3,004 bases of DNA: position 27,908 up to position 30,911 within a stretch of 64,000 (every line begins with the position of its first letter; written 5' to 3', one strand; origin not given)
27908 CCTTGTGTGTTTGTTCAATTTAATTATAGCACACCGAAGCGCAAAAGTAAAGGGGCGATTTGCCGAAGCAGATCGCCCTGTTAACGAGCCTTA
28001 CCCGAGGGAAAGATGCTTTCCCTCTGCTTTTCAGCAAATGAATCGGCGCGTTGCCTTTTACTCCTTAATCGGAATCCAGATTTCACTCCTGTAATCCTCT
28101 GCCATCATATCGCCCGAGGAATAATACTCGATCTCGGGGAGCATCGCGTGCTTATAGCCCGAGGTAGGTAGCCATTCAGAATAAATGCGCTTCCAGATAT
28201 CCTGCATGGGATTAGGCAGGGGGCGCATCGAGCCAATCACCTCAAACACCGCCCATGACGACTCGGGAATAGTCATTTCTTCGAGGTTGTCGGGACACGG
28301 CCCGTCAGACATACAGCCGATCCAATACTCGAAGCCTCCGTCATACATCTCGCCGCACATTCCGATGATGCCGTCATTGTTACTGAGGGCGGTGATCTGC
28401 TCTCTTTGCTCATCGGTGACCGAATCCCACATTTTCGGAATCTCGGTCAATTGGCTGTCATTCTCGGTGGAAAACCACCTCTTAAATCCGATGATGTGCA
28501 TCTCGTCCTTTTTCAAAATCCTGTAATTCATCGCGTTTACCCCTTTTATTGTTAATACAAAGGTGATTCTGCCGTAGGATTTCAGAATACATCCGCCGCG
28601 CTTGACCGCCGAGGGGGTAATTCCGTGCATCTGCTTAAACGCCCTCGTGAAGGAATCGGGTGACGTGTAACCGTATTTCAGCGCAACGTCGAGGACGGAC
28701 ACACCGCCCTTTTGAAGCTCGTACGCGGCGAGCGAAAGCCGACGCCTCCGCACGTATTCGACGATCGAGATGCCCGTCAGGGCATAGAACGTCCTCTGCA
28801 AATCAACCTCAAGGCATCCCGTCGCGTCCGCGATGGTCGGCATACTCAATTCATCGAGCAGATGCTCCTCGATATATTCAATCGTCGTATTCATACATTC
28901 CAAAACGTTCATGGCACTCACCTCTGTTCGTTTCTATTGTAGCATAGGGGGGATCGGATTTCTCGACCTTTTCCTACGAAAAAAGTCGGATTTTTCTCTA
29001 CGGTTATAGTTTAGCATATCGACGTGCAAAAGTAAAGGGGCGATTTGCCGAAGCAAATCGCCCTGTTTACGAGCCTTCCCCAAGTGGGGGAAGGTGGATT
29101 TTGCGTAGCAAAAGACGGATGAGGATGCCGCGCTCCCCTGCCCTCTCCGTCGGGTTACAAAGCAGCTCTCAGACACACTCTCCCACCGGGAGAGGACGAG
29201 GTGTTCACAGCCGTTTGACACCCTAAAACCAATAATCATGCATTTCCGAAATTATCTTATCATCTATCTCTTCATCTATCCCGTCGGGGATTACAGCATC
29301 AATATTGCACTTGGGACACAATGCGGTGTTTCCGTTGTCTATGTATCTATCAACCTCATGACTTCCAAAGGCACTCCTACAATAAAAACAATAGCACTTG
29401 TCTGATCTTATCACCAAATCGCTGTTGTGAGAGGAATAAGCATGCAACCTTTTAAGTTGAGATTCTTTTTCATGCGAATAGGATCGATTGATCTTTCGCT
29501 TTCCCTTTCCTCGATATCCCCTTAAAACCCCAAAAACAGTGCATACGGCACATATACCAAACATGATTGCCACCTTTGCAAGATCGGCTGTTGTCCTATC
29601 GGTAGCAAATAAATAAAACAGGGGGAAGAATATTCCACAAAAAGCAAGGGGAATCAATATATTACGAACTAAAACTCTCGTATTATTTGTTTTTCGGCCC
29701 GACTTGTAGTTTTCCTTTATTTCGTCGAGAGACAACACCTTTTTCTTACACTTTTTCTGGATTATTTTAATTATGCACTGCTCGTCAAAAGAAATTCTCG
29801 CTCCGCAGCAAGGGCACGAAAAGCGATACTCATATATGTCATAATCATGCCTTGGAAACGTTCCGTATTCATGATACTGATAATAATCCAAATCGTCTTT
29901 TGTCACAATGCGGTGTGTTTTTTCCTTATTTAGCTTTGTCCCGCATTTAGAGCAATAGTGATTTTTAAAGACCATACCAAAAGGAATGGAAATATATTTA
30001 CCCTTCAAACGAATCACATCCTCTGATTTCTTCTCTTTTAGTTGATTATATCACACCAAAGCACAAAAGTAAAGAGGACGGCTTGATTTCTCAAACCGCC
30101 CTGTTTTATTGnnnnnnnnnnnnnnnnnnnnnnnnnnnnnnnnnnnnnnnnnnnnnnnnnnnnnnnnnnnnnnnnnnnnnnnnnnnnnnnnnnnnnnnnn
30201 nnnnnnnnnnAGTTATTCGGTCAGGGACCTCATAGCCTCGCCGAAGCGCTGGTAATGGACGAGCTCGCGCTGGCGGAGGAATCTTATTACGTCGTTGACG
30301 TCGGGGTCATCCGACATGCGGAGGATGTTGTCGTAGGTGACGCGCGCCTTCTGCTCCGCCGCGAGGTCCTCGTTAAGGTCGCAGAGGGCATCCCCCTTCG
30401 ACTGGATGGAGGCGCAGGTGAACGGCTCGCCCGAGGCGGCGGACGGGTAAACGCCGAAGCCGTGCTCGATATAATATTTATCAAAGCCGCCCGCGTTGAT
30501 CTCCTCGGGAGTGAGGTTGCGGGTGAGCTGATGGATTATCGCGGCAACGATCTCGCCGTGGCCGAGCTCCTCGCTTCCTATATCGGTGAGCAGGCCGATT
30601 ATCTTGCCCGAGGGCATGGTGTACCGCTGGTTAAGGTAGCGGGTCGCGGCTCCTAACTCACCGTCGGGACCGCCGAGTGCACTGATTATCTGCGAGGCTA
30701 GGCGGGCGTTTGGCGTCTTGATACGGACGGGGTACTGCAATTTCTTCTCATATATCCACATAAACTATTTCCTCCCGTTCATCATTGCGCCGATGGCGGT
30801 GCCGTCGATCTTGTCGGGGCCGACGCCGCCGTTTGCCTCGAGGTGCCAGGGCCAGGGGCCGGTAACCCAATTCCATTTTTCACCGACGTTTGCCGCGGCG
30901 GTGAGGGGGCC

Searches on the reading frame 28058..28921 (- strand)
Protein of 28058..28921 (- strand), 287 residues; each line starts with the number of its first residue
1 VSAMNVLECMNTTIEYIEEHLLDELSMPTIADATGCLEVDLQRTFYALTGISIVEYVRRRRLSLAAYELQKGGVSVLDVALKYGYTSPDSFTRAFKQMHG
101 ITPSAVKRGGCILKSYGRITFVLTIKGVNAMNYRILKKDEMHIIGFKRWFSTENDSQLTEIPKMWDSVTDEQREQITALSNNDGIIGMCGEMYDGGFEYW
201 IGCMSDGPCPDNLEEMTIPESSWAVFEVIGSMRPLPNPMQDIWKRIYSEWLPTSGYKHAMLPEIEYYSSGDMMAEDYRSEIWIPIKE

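Call 72: search_protein_families(library=pfam, proteins=[window:28058-28921:-], max_evalue=0.001)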
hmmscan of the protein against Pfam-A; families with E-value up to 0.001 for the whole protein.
window:28058-28921:- (287 aa): 4 families
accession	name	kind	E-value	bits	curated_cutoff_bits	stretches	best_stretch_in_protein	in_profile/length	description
PF06445.20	GyrI-like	-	3.1e-25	89.7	26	1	131-286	1-155/155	GyrI-like small molecule binding domain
PF14526.11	Cass2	-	1.8e-24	87.1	27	1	134-285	1-150/150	Integron-associated effector binding protein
PF12833.13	HTH_18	-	1.7e-19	70.3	33.6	1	30-108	1-79/80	Helix-turn-helix domain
PF00165.29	HTH_AraC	-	4.6e-09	36.6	26.6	1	70-105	2-39/42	Bacterial regulatory helix-turn-helix proteins, AraC family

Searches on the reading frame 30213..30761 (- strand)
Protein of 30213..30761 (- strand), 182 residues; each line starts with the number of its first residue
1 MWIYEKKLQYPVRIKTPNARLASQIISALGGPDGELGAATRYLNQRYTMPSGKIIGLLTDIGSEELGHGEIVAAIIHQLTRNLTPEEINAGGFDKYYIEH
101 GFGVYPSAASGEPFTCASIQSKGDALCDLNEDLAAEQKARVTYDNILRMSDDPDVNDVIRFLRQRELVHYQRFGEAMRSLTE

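Call 72: search_protein_families(library=pfam, proteins=[window:30213-30761:-], max_evalue=0.001)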
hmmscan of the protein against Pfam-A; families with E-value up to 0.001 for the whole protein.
window:30213-30761:- (182 aa): 1 family
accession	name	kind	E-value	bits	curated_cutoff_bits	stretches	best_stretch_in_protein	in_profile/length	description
PF05067.18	Mn_catalase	-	1.5e-52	178.8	27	1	1-182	1-196/284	Manganese containing catalase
